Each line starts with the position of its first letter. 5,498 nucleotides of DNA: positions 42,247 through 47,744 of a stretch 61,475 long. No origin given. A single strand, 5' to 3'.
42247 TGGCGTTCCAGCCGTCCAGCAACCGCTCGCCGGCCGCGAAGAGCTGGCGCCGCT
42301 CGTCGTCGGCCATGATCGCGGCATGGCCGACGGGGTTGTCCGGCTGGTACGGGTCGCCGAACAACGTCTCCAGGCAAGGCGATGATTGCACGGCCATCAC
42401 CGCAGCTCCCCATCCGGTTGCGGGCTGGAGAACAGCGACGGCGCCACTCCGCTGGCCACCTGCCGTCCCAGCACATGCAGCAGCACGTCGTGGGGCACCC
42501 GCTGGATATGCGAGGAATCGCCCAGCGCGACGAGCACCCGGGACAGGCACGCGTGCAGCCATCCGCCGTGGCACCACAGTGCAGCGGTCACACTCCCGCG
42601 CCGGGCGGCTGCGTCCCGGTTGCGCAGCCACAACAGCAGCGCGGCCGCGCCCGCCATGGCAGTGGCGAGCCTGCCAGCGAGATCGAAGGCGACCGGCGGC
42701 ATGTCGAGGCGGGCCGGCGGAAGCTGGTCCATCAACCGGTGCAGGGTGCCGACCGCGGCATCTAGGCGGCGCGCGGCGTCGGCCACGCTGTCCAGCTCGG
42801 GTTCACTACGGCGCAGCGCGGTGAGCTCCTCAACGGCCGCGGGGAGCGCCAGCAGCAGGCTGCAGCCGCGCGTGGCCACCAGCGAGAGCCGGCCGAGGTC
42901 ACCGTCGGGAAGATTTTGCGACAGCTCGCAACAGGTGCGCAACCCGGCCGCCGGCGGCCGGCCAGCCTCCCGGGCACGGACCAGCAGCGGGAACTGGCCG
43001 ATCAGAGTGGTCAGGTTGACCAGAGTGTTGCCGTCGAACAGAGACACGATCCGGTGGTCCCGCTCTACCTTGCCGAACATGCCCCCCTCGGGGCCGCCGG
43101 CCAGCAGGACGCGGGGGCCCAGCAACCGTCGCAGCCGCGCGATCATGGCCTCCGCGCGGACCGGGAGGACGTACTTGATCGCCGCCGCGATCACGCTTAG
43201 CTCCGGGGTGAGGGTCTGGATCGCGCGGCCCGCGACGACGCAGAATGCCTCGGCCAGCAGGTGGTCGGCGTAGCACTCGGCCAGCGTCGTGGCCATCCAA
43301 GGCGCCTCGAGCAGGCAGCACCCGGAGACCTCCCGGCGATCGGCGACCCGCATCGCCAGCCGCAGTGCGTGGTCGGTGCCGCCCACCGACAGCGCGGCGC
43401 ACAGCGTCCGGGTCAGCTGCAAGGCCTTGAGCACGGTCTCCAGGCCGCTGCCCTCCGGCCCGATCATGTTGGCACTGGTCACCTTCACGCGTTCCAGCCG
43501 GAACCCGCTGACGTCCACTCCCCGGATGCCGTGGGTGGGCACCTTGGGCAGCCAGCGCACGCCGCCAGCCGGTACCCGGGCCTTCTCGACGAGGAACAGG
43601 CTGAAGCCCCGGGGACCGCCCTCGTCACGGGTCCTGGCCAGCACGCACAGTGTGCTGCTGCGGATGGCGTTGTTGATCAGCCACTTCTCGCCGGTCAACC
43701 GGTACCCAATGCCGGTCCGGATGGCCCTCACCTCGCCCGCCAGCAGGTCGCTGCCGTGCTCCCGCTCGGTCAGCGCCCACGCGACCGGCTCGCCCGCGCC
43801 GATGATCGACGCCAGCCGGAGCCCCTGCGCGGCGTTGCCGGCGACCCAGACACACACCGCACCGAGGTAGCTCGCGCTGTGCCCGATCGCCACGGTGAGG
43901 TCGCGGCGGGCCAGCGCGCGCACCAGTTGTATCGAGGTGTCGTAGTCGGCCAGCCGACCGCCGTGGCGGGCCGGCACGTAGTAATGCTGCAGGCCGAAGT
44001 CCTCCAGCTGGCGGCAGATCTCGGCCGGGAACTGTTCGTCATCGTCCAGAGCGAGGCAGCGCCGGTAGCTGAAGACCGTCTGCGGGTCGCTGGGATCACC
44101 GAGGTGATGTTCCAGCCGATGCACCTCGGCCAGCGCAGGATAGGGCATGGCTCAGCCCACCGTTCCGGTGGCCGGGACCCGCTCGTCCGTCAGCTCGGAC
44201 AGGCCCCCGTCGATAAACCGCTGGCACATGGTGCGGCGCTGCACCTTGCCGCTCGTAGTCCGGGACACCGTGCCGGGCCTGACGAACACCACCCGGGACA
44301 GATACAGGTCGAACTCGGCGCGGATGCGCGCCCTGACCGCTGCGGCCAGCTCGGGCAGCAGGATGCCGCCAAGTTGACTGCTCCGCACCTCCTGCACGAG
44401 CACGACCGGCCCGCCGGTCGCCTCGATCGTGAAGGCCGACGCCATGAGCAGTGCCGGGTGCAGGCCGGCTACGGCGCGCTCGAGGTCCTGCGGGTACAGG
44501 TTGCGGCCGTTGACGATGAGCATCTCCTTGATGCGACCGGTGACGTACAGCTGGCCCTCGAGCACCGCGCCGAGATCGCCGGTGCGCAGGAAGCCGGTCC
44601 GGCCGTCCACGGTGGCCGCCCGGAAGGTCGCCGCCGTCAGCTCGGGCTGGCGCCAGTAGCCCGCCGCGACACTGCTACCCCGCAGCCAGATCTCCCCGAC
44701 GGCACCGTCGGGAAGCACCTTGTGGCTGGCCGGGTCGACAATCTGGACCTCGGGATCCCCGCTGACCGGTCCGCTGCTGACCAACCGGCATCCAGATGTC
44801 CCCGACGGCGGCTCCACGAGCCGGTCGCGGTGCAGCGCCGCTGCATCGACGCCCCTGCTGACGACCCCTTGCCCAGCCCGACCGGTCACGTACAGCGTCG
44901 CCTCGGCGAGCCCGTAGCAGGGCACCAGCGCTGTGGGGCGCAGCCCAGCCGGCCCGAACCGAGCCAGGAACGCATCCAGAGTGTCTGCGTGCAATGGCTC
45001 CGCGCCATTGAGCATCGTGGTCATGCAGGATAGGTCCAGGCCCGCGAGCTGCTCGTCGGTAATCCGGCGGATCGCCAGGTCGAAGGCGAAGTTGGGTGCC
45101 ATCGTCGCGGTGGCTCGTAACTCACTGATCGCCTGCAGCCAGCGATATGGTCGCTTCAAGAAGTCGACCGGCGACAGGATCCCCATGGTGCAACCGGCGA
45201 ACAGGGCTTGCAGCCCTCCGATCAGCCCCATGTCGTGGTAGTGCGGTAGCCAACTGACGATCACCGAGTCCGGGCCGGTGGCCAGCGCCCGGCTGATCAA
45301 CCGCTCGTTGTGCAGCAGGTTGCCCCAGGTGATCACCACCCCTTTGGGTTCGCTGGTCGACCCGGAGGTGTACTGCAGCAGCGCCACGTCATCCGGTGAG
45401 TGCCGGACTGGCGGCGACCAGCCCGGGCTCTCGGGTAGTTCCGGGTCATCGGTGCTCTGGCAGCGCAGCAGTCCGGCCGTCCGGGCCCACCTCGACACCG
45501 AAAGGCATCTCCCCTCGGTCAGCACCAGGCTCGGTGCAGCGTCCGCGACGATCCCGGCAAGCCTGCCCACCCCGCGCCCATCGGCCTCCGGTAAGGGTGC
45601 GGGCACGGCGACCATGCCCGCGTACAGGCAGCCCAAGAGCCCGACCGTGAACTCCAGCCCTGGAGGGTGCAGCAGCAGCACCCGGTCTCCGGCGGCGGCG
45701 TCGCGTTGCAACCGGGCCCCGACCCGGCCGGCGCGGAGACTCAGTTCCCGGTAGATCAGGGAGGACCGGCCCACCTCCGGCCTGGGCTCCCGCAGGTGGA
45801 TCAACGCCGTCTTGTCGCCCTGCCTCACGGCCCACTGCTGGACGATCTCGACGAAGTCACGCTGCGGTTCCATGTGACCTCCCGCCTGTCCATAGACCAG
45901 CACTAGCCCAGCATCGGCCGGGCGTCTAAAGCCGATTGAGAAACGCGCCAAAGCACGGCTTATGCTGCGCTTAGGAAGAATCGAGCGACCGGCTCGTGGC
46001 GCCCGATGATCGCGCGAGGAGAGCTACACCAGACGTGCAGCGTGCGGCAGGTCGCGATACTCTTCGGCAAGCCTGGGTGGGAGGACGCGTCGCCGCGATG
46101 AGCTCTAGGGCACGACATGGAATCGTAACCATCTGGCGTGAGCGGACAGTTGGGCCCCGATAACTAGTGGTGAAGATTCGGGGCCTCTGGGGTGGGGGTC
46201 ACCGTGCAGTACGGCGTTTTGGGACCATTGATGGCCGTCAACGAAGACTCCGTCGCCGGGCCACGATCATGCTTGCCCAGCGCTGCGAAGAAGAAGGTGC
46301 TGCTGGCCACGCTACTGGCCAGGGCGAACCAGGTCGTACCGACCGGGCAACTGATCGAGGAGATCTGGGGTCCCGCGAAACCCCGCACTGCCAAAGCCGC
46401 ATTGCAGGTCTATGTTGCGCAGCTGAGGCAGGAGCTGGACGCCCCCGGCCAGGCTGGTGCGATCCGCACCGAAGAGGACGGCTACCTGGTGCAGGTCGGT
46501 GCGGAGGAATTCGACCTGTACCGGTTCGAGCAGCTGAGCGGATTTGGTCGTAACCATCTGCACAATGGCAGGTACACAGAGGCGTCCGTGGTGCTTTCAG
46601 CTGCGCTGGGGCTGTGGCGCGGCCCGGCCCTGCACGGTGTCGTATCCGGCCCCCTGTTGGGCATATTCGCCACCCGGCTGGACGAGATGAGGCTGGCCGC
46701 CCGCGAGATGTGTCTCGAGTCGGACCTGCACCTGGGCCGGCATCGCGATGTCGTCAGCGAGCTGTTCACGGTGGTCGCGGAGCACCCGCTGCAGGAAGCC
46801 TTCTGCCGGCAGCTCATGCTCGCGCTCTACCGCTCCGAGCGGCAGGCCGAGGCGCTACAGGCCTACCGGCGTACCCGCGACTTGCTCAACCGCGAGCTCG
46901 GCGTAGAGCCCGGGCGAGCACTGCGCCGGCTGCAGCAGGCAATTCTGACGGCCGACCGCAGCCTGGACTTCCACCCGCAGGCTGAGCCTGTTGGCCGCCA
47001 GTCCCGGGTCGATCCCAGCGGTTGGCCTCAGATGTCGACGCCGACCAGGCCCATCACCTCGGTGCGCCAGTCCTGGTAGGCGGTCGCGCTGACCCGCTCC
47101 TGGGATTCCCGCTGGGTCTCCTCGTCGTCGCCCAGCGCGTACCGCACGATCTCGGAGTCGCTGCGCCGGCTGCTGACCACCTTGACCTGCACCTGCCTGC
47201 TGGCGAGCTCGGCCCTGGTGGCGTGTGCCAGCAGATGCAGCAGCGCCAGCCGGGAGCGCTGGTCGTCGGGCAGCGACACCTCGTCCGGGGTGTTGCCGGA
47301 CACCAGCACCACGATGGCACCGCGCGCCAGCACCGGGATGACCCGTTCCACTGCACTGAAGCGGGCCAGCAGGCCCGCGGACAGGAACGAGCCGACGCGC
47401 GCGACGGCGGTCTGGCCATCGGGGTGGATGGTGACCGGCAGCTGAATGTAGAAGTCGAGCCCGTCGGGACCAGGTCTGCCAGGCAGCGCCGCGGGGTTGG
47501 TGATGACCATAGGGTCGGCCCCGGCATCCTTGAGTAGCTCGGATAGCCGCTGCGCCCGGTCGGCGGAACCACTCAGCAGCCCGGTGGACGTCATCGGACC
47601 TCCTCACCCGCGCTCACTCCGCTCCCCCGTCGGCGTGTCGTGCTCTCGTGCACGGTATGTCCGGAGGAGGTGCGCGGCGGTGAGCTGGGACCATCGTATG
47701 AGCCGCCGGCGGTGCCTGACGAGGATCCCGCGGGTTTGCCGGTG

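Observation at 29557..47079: Compact acyl-tetronate (agglomerin/RK-682-type) biosynthetic gene cluster with FAAL/ACP/double-ACAD starter module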

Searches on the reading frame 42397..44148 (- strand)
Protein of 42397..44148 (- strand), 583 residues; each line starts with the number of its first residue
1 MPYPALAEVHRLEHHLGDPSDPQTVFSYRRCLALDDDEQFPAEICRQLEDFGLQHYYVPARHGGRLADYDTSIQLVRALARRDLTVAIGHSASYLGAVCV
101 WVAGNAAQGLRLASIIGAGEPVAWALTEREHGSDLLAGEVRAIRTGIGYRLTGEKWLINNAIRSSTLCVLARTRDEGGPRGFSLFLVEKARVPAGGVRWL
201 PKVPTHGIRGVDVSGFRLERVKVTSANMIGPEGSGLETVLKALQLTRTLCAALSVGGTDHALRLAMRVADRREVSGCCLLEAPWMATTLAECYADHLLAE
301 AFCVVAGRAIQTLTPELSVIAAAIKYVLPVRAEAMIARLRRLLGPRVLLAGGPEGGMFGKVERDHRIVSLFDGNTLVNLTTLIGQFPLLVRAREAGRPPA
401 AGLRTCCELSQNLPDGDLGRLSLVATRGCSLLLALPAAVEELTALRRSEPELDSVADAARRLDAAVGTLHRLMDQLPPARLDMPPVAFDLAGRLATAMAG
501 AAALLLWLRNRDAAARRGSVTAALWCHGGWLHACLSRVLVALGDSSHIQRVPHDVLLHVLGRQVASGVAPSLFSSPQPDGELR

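Call 6: search_protein_families(library=pfam, proteins=[window:42397-44148:-])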
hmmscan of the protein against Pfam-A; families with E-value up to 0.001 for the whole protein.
window:42397-44148:- (583 aa): 3 families
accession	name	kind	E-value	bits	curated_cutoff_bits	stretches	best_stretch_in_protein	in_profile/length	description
PF02770.24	Acyl-CoA_dh_M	-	2.7e-15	56.7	33.3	1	123-221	1-97/97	Acyl-CoA dehydrogenase, middle domain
PF00441.29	Acyl-CoA_dh_1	-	1.8e-12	48.1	22.4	1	233-380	1-143/150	Acyl-CoA dehydrogenase, C-terminal domain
PF02771.21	Acyl-CoA_dh_N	-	4.9e-07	30.6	22.9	1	34-109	26-102/113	Acyl-CoA dehydrogenase, N-terminal domain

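Call 20: search_solved_structures(query=window:42397-44148:-, max_evalue=0.001)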
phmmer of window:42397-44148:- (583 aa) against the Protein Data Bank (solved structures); distinct sequences matched with E-value up to 0.001: 78 (the best 60 are shown).
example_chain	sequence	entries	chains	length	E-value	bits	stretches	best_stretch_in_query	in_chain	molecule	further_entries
3pfd_A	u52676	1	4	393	1.1e-22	83.5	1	33-293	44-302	Acyl-CoA dehydrogenase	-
7p98_A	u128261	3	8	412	3.3e-21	78.6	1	29-274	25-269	Short-chain acyl-CoA dehydrogenase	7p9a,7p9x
5ol2_C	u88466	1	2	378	6.5e-20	74.3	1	33-272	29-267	Acyl-CoA dehydrogenase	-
4kto_A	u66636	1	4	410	1.3e-18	70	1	35-344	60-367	isovaleryl-CoA dehydrogenase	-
8i4p_A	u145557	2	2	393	2.1e-18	69.3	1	34-377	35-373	Acyl-CoA dehydrogenase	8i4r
7w0j_A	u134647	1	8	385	2.3e-18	69.2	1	34-376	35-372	Acyl-CoA dehydrogenase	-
6es9_A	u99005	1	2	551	4.2e-18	68.4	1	37-300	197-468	Acyl-CoA dehydrogenase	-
4o5m_A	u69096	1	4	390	9.4e-18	67.2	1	34-308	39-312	Isovaleryl-CoA dehydrogenase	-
5lnx_A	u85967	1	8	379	5.9e-17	64.6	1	35-276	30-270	Acyl-CoA dehydrogenase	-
1ukw_A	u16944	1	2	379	7.8e-17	64.2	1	34-277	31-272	acyl-CoA dehydrogenase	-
5idu_A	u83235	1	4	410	9.3e-17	63.9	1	28-378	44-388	Acyl-CoA dehydrogenase domain protein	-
1ws9_A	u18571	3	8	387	1.5e-16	63.3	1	37-297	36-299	acyl-CoA dehydrogenase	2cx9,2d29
3nf4_A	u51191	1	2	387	1.9e-16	62.9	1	35-308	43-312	acyl-CoA dehydrogenase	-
4iv6_A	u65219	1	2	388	5.8e-16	61.3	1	35-291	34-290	Acyl-CoA dehydrogenase FadE3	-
4p13_A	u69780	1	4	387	9.9e-16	60.5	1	35-298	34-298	Medium-chain specific acyl-CoA dehydrogenase, mitochondrial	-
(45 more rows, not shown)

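Call 22: search_protein_families(library=ncbifam, proteins=[window:42397-44148:-], max_evalue=0.00001)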
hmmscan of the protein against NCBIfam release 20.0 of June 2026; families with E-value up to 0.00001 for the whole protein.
window:42397-44148:- (583 aa): 15 families
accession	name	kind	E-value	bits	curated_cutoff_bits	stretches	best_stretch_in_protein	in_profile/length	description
NF042972.1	AcrlCoAredClosAcrC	equivalog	1.4e-23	83.2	640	1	33-280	30-275/378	acryloyl-CoA reductase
NF042439.1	SulpropCoADesulf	equivalog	2.1e-20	72.8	600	1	31-290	16-278/379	3-sulfinopropanoyl-CoA desulfinase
NF043006.1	CyhCrbnylCoADH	equivalog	8.4e-20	71.1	650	1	34-292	30-286/380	cyclohexane-1-carbonyl-CoA dehydrogenase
NF045652.1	ProlPCPDhRedW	equivalog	5.2e-19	68.3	650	1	50-276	42-269/376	L-prolyl-[peptidyl-carrier protein] dehydrogenase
NF008997.0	PRK12341.1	equivalog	2.3e-17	63.2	537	1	34-272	32-267/382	acyl-CoA dehydrogenase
NF058590.1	AcCoDHFadEBacil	equivalog_domain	2.7e-16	59.2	600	1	42-304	56-314/586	acyl-CoA dehydrogenase FadE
TIGR03207.1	cyc_hxne_CoA_dh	equivalog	5.8e-16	58.2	575.35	1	38-335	31-325/372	cyclohexanecarboxyl-CoA dehydrogenase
NF053553.1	prodigi_MBC_PigA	equivalog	1.5e-15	57.2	500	1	37-273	34-271/381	prodigiosin MBC biosynthesis dehydrogenase PigA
NF045552.1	GlutCoADH_Des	equivalog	2.6e-14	53.2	470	1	35-276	32-273/387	glutaryl-CoA dehydrogenase Acd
NF002885.1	PRK03354.1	equivalog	3.2e-11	42.9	540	1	34-277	32-269/378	crotonobetainyl-CoA dehydrogenase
NF008594.0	PRK11561.1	equivalog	3.6e-10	38.8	545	1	124-292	182-344/540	isovaleryl-CoA dehydrogenase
NF052270.1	Staph_DH_FadE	equivalog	6.6e-08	31.7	600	1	93-276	110-288/400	acyl-CoA dehydrogenase FadE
TIGR03203.1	pimD_small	equivalog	5.5e-07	29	652.7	1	99-272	96-265/378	pimeloyl-CoA dehydrogenase small subunit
TIGR04022.1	sulfur_SfnB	equivalog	1.1e-06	27.8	430.9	1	35-269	29-254/391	SfnB family sulfur acquisition oxidoreductase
NF049984.1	Rv1679_FadE16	equivalog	2.5e-06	27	600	1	33-312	18-295/371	Rv1679 family acyl-CoA dehydrogenase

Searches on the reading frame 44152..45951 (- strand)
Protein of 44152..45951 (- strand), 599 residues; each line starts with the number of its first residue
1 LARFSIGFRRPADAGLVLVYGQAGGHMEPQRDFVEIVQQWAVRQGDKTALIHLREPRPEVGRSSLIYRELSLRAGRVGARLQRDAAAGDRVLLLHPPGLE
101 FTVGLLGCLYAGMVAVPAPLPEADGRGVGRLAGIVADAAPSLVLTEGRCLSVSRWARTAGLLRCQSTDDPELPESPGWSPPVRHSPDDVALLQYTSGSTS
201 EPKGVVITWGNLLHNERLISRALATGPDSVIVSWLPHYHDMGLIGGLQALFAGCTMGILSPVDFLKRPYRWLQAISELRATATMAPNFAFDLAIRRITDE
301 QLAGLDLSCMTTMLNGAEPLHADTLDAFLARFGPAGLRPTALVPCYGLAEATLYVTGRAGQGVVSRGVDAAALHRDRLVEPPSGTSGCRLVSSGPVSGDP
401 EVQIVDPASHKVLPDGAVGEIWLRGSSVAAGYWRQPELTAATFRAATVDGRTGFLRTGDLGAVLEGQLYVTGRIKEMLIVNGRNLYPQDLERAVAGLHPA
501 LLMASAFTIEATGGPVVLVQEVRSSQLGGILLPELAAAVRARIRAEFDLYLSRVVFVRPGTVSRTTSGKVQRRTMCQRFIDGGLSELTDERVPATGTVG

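Call 6: search_protein_families(library=pfam, proteins=[window:44152-45951:-])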
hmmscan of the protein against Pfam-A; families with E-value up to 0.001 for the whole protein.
window:44152-45951:- (599 aa): 2 families
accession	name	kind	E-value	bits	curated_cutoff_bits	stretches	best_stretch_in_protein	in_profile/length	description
PF00501.34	AMP-binding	-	3.6e-64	217.4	29.9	1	38-433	2-384/384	AMP-binding enzyme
PF23024.1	AMP-dom_DIP2-like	-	1.4e-10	41.6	27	1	476-585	2-106/110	Disco-interacting protein 2-like, AMP domain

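Call 22: search_protein_families(library=ncbifam, proteins=[window:44152-45873:-], max_evalue=0.00001)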
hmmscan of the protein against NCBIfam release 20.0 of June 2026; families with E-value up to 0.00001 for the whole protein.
window:44152-45873:- (573 aa): 92 families (the best 25 are shown)
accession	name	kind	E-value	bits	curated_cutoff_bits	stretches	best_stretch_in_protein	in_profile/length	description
NF004282.0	PRK05691.1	subfamily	9.5e-134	446.7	4090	1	7-560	11-565/4334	non-ribosomal peptide synthase/polyketide synthase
NF004509.1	PRK05850.1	subfamily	2.1e-119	399.4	775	1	8-558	6-573/578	fatty-acid--AMP ligase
NF038339.3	FAAL_FadD32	equivalog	2e-104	350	975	1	4-489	17-524/625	long-chain-fatty-acid--AMP ligase FadD32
NF038337.1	FAAL_FadD21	exception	2.1e-104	350.1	1100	1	36-552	36-568/579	fatty-acid--AMP ligase FAAL21/FadD21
NF009124.0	PRK12476.1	subfamily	9.1e-104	347.8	922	1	18-558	47-609/612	fatty acyl-AMP ligase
NF006624.1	PRK09192.1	subfamily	1.3e-100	337.4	600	1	37-556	43-563/567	fatty acyl-AMP ligase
NF040633.1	FadD32_Coryne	exception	2.3e-93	313.6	875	2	160-554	200-613/614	FadD32-like long-chain-fatty-acid--AMP ligase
NF005850.0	PRK07768.1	subfamily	4e-92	309.2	572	1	154-553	145-543/545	long-chain-fatty-acid--CoA ligase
NF038338.1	FAAL_FadD28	exception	5.3e-90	302.4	1100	1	38-553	38-570/580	fatty-acid--AMP ligase FAAL28/FadD28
NF004510.0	PRK05851.1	equivalog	3.6e-65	220.1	621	1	41-548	34-515/525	long-chain-fatty acid--ACP ligase MbtM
TIGR01733.1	AA-adenyl-dom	subfamily_domain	2.2e-45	155.2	317.4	1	41-469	2-399/409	amino acid adenylation domain-containing protein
NF004837.0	PRK06187.1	subfamily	2.8e-39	134.8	476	1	157-555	166-524/531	long-chain-fatty-acid--CoA ligase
NF004511.1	PRK05852.1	equivalog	4.1e-37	128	650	1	9-523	3-477/505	FadD7 family fatty acid--CoA ligase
NF005702.0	PRK07514.1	subfamily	1.3e-36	126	558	1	38-553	29-500/506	malonyl-CoA synthase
NF006181.0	PRK08314.1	subfamily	2.2e-34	118.7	705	2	375-478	381-481/563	long-chain-fatty-acid--CoA ligase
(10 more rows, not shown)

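Call 77: search_solved_structures(query=window:44152-45873:-, max_evalue=1e-20)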
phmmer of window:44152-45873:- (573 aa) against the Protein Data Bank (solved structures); distinct sequences matched with E-value up to 1e-20: 35.
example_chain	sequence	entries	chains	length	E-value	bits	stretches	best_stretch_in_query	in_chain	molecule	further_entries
7r7e_A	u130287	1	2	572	6.6e-134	450.6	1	6-559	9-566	Polyketide synthase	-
7r7f_A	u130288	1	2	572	1.2e-133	449.7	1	6-559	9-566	Polyketide synthase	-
7r7g_A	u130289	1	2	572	1.6e-133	449.3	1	6-559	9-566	Polyketide synthase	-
3kxw_A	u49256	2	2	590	1.6e-95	323.9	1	9-553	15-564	Saframycin Mx1 synthetase B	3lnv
8hd4_A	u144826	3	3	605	9e-94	318.1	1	17-551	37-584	Long-chain-fatty-acid--AMP ligase FadD23 | Fatty-acid-CoA ligase FadD23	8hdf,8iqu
5ey9_A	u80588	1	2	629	1.1e-86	294.6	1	6-485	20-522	Long-chain-fatty-acid--AMP ligase FadD32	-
5hm3_A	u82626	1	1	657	7.6e-85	288.6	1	6-559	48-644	Long-chain-fatty-acid--AMP ligase FadD32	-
5d6j_A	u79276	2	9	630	9.1e-85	288.3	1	7-486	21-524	Acyl-CoA synthase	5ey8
5icr_A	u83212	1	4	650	1e-84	288.1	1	7-486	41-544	Acyl-CoA synthase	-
8hcz_A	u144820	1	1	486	1.7e-81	277.5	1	17-452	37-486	Long-chain-fatty-acid--AMP ligase FadD23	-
7wua_A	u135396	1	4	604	2.2e-78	267.3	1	41-549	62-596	Acyl-CoA synthase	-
3pbk_A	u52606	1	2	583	6.1e-73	249.3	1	38-554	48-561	Fatty Acyl-Adenylate Ligase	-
5d6n_A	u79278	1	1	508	4.6e-72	246.4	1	7-448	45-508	Acyl-CoA synthase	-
3e53_A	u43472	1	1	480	4.8e-69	236.4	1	39-447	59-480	FATTY-ACID-CoA LIGASE FADD28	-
3t5a_A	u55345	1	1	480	5.6e-68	232.9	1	39-447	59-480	Long-chain-fatty-acid--AMP ligase FadD28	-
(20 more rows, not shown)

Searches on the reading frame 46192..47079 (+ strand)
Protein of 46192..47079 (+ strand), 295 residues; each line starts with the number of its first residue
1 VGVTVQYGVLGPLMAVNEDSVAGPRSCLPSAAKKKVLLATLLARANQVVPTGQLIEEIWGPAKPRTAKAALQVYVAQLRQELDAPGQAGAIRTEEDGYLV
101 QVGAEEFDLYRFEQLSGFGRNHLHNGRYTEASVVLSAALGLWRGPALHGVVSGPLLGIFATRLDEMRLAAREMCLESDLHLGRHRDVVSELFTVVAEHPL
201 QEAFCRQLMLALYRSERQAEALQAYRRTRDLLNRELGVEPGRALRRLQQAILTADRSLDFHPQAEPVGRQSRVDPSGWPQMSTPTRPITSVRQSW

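Call 6: search_protein_families(library=pfam, proteins=[window:46192-47079:+])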
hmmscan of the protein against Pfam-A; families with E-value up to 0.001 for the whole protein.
window:46192-47079:+ (295 aa): 2 families
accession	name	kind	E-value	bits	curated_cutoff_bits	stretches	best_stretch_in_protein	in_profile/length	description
PF03704.23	BTAD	-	9.7e-49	165.9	22.1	1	107-252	1-146/146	Bacterial transcriptional activator domain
PF00486.34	Trans_reg_C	-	3.5e-10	40.2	26.2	1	34-94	10-70/77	Transcriptional regulatory protein, C terminal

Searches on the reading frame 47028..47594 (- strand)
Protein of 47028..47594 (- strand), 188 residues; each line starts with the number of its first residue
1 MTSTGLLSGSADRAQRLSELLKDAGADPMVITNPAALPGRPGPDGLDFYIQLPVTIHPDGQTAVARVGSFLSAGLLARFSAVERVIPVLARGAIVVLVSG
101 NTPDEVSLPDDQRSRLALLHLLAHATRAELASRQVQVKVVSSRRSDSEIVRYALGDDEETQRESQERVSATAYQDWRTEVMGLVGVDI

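Call 10: search_protein_families(library=pfam, proteins=[window:47028-47594:-])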
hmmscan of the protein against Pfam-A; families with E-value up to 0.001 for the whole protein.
window:47028-47594:- (188 aa): 0 families

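Call 22: search_protein_families(library=ncbifam, proteins=[window:47028-47594:-], max_evalue=0.00001)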
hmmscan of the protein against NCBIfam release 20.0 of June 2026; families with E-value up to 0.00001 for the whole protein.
window:47028-47594:- (188 aa): 0 families
